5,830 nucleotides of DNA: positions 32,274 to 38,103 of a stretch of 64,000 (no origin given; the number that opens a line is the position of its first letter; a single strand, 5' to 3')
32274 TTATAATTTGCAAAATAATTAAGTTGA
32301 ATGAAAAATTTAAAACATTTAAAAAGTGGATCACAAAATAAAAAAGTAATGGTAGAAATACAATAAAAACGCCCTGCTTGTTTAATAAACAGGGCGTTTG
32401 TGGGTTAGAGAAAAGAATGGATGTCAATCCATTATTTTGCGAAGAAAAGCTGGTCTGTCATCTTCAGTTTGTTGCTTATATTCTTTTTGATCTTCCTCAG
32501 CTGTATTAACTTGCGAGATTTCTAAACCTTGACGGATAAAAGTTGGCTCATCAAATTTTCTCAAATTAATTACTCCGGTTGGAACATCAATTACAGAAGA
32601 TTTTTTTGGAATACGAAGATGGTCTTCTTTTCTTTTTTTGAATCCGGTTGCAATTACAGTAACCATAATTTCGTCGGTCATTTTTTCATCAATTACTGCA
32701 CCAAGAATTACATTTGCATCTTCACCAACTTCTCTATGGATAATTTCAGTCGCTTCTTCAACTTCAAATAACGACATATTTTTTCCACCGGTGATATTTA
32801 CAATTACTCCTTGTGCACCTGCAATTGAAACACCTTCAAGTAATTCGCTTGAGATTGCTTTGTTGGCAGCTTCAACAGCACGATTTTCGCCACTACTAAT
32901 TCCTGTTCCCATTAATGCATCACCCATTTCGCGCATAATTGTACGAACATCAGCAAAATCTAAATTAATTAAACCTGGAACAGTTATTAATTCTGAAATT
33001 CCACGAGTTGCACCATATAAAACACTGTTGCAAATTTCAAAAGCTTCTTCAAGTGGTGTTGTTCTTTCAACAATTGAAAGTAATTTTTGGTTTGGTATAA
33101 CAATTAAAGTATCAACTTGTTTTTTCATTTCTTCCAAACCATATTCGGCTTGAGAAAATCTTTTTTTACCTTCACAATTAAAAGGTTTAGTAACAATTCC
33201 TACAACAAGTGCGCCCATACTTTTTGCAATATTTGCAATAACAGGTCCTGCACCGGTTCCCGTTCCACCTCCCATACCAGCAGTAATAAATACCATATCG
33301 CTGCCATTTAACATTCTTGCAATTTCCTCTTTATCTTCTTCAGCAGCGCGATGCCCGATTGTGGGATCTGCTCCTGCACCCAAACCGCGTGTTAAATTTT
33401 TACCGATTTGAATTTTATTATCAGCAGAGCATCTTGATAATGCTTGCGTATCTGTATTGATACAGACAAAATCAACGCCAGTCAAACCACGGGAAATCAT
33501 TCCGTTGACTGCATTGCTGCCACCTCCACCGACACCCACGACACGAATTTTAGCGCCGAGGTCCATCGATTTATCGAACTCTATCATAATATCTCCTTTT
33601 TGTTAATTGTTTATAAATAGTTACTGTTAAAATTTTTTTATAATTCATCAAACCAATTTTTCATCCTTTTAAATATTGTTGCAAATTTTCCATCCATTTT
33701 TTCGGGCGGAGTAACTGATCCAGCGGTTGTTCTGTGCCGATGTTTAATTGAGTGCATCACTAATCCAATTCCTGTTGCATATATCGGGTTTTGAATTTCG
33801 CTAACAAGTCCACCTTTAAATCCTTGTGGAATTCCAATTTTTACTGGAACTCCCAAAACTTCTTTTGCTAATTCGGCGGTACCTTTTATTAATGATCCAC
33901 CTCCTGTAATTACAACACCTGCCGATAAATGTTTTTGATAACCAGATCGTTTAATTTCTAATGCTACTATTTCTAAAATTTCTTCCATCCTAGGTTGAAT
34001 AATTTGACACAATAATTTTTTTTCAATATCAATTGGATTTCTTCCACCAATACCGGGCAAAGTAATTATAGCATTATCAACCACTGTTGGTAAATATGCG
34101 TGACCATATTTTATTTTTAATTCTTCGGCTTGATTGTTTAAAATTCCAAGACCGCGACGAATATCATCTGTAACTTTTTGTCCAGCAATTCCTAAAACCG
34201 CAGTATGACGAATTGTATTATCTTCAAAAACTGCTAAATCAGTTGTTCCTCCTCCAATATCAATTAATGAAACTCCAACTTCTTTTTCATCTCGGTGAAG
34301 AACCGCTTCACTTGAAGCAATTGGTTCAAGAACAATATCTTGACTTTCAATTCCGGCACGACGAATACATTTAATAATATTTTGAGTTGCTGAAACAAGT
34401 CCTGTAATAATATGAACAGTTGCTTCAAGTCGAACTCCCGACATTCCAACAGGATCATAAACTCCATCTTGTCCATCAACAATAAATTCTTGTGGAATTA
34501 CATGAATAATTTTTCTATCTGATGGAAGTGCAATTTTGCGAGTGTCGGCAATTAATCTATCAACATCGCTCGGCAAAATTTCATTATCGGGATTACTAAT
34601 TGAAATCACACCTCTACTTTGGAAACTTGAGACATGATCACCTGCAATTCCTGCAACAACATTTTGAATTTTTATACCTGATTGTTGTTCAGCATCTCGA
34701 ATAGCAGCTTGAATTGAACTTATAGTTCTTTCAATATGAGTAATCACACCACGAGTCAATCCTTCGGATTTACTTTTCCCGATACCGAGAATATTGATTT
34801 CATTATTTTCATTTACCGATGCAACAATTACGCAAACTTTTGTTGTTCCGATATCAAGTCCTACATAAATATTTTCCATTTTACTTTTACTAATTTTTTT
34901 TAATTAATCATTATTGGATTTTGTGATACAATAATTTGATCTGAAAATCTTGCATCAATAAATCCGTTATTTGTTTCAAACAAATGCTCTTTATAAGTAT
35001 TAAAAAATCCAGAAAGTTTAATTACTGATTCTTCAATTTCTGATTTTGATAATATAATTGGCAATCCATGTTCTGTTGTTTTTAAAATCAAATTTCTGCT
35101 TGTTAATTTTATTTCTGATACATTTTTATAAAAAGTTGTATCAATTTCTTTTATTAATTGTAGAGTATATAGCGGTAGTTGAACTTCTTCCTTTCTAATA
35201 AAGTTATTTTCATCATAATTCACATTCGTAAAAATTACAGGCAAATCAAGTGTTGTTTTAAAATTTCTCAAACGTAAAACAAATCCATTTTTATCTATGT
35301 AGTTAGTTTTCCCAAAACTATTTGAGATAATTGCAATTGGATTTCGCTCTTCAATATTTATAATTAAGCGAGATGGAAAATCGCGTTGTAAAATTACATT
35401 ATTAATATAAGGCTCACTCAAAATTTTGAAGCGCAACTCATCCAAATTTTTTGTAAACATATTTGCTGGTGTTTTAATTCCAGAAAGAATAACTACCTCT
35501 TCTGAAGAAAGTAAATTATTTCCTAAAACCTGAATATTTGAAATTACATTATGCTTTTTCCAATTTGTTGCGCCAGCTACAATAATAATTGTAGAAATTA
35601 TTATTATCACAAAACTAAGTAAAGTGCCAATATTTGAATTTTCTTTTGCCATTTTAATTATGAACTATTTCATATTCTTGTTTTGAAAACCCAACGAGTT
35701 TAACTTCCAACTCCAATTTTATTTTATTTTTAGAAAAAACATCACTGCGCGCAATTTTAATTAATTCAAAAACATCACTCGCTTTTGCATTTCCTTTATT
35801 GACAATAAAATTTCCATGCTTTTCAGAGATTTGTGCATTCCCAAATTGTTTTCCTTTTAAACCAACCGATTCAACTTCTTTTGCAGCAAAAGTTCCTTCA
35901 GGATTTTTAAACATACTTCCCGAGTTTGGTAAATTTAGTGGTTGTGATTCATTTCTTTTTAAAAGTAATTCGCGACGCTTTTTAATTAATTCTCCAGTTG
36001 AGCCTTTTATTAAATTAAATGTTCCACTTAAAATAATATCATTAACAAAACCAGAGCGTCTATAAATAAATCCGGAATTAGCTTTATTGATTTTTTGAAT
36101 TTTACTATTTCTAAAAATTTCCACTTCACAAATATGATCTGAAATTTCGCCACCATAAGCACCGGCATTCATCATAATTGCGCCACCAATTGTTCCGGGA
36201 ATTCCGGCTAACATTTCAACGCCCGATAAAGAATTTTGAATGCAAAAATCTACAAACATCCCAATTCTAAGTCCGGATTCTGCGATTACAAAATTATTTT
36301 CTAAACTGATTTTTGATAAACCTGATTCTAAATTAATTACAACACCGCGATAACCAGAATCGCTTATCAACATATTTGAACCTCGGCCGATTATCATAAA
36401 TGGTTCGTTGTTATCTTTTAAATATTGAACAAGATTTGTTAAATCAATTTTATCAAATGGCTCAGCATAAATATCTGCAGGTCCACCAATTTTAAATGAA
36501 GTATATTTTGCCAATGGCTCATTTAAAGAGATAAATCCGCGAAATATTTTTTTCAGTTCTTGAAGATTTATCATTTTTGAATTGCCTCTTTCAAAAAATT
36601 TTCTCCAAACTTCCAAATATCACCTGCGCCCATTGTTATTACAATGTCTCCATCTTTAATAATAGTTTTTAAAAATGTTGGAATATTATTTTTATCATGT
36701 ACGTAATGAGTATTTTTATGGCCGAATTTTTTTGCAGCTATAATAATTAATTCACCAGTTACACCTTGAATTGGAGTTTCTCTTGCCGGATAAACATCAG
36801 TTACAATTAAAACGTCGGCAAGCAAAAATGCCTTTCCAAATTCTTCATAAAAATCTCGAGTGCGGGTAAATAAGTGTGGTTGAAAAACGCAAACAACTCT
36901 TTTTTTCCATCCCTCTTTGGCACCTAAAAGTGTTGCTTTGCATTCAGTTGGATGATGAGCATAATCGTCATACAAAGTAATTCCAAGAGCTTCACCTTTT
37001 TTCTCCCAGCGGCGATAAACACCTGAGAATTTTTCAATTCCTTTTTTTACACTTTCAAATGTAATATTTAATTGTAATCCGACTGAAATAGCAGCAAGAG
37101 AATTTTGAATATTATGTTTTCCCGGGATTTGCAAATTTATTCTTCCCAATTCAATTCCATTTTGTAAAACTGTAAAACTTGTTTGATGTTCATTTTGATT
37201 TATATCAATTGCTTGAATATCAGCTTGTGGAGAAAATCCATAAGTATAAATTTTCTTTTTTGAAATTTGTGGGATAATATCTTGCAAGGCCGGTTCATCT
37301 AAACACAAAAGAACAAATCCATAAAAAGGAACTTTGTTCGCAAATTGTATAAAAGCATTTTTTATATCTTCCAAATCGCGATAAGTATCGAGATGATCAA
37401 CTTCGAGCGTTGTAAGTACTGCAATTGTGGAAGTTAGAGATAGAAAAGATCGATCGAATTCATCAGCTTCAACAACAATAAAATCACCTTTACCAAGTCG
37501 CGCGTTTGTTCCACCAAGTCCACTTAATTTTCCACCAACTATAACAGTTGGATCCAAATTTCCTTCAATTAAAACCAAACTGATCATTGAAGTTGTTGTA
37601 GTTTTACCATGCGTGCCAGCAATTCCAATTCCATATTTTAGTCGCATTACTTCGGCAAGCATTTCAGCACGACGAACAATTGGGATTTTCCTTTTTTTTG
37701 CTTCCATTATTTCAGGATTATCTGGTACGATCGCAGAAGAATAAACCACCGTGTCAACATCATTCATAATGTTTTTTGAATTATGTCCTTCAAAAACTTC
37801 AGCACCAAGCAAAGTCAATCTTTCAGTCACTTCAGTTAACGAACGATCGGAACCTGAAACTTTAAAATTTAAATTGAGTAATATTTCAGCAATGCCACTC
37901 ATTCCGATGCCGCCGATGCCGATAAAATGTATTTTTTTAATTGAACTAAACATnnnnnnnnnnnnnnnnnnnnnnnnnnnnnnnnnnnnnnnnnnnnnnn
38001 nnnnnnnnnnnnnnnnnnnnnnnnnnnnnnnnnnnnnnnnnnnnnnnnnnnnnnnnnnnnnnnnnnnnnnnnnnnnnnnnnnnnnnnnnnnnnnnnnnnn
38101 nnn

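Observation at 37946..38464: Uncharacterised two-TM plus PH-like-domain membrane protein translationally coupled between murG and murC inside the dcw cluster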

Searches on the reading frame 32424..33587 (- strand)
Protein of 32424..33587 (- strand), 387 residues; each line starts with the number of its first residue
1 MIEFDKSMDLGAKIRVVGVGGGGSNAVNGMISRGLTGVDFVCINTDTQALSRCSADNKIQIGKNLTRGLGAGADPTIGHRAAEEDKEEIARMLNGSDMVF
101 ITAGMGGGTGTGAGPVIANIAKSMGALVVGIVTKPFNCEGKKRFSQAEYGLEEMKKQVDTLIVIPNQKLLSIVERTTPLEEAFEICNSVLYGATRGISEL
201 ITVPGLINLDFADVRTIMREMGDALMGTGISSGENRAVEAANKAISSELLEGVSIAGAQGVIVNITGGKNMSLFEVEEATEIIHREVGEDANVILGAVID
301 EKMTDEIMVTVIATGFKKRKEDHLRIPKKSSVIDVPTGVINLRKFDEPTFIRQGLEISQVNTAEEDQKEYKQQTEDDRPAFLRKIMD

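Call 35: search_protein_families(library=ncbifam, proteins=[window:32424-33587:-], max_evalue=0.00001)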
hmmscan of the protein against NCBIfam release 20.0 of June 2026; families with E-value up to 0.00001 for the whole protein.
window:32424-33587:- (387 aa): 1 family
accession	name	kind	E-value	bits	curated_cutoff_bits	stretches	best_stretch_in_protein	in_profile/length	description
TIGR00065.1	ftsZ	equivalog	2.5e-128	428.4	295.2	1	11-323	17-331/353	cell division protein FtsZ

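Call 74: list_cluster_members(proteins=[L092:4923-6005:+, L092:7059-7469:+, L092:7550-9082:+, L092:2612-3658:-, L092:6494-7045:+, L091:4947-6008:+, L091:7595-9019:+, L093:10777-12123:+, L093:6476-7852:+, window:32427-33587:-])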
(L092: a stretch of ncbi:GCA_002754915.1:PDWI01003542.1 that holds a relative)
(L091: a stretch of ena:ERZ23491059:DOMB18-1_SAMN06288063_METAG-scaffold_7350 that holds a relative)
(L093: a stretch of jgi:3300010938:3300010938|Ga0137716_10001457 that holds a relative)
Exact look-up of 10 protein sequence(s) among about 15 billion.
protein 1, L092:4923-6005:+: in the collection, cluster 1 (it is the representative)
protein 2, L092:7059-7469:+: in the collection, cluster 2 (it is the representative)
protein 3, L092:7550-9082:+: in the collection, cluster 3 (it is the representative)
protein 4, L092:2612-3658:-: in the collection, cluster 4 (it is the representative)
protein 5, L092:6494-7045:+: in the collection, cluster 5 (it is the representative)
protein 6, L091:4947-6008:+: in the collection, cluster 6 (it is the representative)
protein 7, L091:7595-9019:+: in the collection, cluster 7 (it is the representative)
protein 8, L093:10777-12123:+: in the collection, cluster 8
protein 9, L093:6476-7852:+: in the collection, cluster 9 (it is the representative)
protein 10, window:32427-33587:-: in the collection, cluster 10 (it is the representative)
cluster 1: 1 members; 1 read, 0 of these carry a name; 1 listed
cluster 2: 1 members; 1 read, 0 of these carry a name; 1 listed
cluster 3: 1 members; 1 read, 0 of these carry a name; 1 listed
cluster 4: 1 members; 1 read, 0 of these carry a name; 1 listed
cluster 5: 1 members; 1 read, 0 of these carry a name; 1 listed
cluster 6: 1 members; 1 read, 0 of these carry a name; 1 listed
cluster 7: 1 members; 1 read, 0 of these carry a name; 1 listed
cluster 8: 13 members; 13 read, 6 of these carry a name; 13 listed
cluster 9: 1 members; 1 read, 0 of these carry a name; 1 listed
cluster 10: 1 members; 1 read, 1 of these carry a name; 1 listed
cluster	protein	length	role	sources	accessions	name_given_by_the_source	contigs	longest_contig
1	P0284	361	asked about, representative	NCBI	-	-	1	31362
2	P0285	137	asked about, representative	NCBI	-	-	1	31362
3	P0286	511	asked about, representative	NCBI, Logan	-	-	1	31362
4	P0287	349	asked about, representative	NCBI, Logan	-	-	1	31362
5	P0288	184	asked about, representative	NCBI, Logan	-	-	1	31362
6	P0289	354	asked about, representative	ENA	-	-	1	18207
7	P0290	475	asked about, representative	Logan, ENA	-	-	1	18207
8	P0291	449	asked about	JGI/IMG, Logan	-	-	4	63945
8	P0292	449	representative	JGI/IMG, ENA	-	-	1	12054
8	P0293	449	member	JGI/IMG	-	cell division protein FtsZ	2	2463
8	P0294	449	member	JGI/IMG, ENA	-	cell division protein FtsZ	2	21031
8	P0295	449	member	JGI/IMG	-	cell division protein FtsZ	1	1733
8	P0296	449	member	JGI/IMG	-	cell division protein FtsZ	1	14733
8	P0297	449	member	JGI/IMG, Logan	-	cell division protein FtsZ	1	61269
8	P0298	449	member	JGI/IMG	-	cell division protein FtsZ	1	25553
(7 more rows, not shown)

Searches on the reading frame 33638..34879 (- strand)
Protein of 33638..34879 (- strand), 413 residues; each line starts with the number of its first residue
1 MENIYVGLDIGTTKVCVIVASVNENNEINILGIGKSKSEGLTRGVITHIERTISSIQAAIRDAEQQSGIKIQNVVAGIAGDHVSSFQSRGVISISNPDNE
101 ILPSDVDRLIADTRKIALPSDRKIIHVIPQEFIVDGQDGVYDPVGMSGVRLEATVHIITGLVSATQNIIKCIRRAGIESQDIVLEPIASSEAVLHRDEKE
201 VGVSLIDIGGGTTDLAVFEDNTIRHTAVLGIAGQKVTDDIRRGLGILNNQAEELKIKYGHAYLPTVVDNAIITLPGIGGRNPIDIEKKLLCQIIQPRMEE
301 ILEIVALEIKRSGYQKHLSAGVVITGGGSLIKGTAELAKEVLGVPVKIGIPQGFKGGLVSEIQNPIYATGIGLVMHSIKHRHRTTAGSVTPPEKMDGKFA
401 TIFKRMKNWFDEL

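Call 35: search_protein_families(library=ncbifam, proteins=[window:33638-34879:-], max_evalue=0.00001)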
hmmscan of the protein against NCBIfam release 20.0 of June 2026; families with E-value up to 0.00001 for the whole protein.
window:33638-34879:- (413 aa): 10 families
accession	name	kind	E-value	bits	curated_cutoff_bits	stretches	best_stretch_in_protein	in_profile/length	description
TIGR01174.1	ftsA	equivalog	8.3e-126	420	175.85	1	5-374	2-369/371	cell division protein FtsA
NF007009.0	PRK09472.1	equivalog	6.9e-95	318.6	409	1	3-410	8-416/420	cell division protein FtsA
TIGR00904.1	mreB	subfamily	6.1e-11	42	365.75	1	167-348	116-310/334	MreB/Mrl family cell shape determining protein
NF011660.0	PRK15080.1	equivalog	1.6e-10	40.7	182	1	165-257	110-197/277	ethanolamine utilization protein EutJ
NF010540.1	PRK13929.1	exception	6e-10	38.7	515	1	166-348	115-308/334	rod-share determining protein MreBH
NF010539.0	PRK13927.1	subfamily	1.2e-09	37.6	293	1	168-348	118-310/339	rod shape-determining protein MreB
TIGR02529.1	EutJ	subfamily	1.6e-09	37.6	152.1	1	154-257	65-164/239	ethanolamine utilization protein EutJ family protein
TIGR01175.1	pilM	subfamily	2e-06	27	133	0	167-348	147-312/348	type IV pilus assembly protein PilM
NF045709.1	Amuc_1101_fam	equivalog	2.7e-06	26.5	650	1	163-347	139-313/608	Amuc_1101 family PilM-like pilus complex protein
NF053558.1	BeeR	equivalog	5.8e-06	25.5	530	0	205-337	163-303/349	BeeR family actin-like protein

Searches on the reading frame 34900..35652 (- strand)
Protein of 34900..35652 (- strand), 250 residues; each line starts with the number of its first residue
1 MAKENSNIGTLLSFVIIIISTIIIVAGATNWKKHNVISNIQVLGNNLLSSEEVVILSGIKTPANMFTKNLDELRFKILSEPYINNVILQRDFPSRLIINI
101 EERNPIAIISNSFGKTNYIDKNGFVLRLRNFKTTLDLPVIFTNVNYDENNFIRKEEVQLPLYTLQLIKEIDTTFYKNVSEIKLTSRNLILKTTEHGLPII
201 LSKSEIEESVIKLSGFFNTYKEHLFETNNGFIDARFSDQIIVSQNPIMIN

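Call 35: search_protein_families(library=ncbifam, proteins=[window:34900-35652:-], max_evalue=0.00001)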
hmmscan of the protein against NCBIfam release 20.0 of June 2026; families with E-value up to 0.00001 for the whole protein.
window:34900-35652:- (250 aa): 0 families

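Call 54: search_protein_families(library=pfam, proteins=[window:34900-35652:-], max_evalue=0.01)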
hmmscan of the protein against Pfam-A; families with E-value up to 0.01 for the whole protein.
window:34900-35652:- (250 aa): 2 families
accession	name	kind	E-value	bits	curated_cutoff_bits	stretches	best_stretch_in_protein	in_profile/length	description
PF08478.15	POTRA_1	-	1.6e-13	51.2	23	1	37-103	3-69/69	POTRA domain, FtsQ-type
PF03799.20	FtsQ_DivIB_C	-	7.1e-07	30.5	21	1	107-235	1-114/114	Cell division protein FtsQ/DivIB, C-terminal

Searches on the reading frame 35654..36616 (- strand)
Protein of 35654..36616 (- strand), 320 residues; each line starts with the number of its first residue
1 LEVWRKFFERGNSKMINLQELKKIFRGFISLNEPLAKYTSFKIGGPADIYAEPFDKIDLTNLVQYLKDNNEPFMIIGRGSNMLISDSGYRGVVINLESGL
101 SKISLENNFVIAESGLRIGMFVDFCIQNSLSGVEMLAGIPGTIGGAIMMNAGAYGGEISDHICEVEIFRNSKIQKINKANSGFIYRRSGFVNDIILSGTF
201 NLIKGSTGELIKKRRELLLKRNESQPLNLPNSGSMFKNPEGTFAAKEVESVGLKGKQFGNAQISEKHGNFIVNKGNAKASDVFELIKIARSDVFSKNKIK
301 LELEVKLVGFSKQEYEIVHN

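Call 54: search_protein_families(library=pfam, proteins=[window:35654-36616:-], max_evalue=0.01)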
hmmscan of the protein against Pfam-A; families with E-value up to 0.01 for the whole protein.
window:35654-36616:- (320 aa): 2 families
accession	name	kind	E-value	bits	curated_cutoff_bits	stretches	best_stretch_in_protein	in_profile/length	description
PF02873.21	MurB_C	-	3.8e-31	107.7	27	1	213-308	5-99/99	UDP-N-acetylenolpyruvoylglucosamine reductase, C-terminal domain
PF01565.28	FAD_binding_4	-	1.7e-21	76.8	26.4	1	48-168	2-129/139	FAD binding domain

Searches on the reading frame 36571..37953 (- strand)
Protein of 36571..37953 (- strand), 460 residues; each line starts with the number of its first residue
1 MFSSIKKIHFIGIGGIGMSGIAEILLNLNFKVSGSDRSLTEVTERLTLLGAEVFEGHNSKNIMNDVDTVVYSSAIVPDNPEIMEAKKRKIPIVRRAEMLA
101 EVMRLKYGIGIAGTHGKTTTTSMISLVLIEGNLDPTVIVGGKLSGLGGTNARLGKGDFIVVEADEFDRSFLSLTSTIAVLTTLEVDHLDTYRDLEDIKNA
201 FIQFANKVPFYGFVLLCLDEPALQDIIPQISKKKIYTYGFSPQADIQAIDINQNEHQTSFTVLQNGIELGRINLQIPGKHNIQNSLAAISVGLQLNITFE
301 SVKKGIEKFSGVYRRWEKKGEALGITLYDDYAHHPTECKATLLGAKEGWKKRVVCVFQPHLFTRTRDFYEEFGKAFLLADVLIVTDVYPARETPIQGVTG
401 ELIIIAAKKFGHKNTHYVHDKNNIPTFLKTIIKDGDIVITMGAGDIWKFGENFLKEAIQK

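Call 3: search_protein_families(library=pfam, proteins=[window:36571-37953:-], max_evalue=1)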
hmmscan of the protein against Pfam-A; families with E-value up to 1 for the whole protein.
window:36571-37953:- (460 aa): 5 families
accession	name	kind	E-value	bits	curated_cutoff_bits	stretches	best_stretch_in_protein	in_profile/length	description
PF08245.18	Mur_ligase_M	-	1.5e-28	100.5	24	1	111-291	1-199/200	Mur ligase middle domain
PF01225.30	Mur_ligase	-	2.6e-28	98.6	21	1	7-107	1-95/95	Mur ligase family, catalytic domain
PF02875.26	Mur_ligase_C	-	3.6e-21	76.7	28.4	1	314-444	1-127/127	Mur ligase, glutamate ligase domain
PF00533.33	BRCT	-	0.0014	19.3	21.3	1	25-99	6-75/78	BRCA1 C Terminus (BRCT) domain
PF21799.2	MurD-like_N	-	0.0059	17.3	27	1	7-93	2-87/88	Mur ligase MurD-like, N-terminal domain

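Call 4: search_protein_families(library=ncbifam, proteins=[window:36571-37953:-], max_evalue=1)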
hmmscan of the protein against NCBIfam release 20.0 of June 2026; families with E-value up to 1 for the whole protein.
window:36571-37953:- (460 aa): 26 families (the best 25 are shown)
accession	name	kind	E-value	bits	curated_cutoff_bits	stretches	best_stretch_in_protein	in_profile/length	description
TIGR01082.1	murC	equivalog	9.9e-160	532.5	335.1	1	7-453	1-448/449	UDP-N-acetylmuramate--L-alanine ligase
NF011171.0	PRK14573.1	equivalog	3e-92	309.9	1015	1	7-453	6-444/809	bifunctional UDP-N-acetylmuramate--L-alanine ligase/D-alanine--D-alanine ligase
TIGR01081.1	mpl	equivalog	1.8e-58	198.6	388.7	1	7-360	1-359/448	UDP-N-acetylmuramate:L-alanyl-gamma-D-glutamyl-meso-diaminopimelate ligase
NF053645.1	pMurC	equivalog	2.9e-32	112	560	2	10-240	3-245/492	pseudomurein biosynthesis peptide ligase pMurC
NF001126.0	PRK00139.1-4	equivalog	4.3e-29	101.4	373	2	176-444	195-458/486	UDP-N-acetylmuramoyl-L-alanyl-D-glutamate--2,6-diaminopimelate ligase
TIGR01087.1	murD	equivalog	1.8e-27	96.5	211.95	1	7-342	1-332/441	UDP-N-acetylmuramoyl-L-alanine--D-glutamate ligase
NF001124.0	PRK00139.1-2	equivalog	4.9e-27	94.8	476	2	176-444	200-468/500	UDP-N-acetylmuramoyl-L-alanyl-D-glutamate--2,6-diaminopimelate ligase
TIGR01085.1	murE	subfamily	2.7e-21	76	257.3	2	176-445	179-448/472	UDP-N-acetylmuramyl-tripeptide synthetase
TIGR01143.1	murF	subfamily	7.9e-21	74.5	288.6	2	176-330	151-302/418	UDP-N-acetylmuramoyl-tripeptide--D-alanyl-D-alanine ligase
NF008896.0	PRK11929.1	equivalog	3.9e-20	71.3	1023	2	176-394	203-428/965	bifunctional UDP-N-acetylmuramoyl-L-alanyl-D-glutamate--2,6-diaminopimelate ligase MurE/UDP-N-acetylmuramoyl-tripeptide--D-alanyl-D-alanine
NF053648.1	pMurE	equivalog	2.3e-19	69.5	600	1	173-356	188-359/464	pseudomurein biosynthesis peptide ligase pMurE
NF053646.1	pMurD1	equivalog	2e-16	59.7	610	2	176-410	186-409/465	pseudomurein biosynthesis peptide ligase pMurD1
NF010628.0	PRK14022.1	equivalog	5.8e-14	51.7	536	1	177-444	203-456/483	UDP-N-acetylmuramoyl-L-alanyl-D-glutamate--L-lysine ligase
NF008041.0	PRK10773.1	equivalog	2.4e-13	49.6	551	1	176-315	177-317/453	UDP-N-acetylmuramoyl-tripeptide--D-alanyl-D-alanine ligase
NF053647.1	pMurD2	equivalog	1.9e-12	46.8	550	2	8-209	3-208/405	pseudomurein biosynthesis peptide ligase pMurD2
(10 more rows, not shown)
